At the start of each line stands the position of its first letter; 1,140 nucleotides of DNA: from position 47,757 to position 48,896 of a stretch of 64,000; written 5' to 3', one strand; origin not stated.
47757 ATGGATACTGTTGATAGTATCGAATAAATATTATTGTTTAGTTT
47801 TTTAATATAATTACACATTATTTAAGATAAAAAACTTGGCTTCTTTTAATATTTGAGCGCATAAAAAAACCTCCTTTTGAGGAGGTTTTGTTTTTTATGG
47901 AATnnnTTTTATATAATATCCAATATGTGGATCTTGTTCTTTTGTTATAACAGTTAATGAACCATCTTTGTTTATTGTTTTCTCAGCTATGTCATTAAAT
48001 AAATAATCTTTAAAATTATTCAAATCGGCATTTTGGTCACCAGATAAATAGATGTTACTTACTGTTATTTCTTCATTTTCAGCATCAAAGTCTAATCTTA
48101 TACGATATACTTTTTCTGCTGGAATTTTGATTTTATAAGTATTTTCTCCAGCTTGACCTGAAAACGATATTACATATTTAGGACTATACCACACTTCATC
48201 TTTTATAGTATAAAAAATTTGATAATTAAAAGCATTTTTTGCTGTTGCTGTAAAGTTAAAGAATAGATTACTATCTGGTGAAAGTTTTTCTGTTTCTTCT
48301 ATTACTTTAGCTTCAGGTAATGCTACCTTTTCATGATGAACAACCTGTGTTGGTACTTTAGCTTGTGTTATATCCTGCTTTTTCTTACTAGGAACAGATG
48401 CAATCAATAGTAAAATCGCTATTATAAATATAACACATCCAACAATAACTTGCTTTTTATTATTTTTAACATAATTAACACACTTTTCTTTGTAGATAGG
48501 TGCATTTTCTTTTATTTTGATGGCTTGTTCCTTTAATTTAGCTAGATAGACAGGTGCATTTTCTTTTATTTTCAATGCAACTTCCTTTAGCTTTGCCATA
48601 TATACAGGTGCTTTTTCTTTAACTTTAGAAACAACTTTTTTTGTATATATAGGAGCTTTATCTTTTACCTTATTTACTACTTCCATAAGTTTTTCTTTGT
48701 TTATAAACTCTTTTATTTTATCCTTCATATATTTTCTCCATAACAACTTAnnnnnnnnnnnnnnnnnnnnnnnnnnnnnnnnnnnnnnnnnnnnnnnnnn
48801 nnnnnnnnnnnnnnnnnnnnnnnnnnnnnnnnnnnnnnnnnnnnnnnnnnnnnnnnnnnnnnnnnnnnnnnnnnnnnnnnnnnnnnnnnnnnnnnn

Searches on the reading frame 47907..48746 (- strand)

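Call 59: search_protein_families(library=pfam, proteins=[window:47907-48746:-], max_evalue=0.001)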
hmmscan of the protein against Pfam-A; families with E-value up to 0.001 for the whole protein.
window:47907-48746:- (280 aa): 1 family
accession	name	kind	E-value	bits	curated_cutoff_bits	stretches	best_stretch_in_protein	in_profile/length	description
PF16981.10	Chi-conotoxin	-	0.00057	20.5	27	0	106-138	6-37/60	chi-Conotoxin or t superfamily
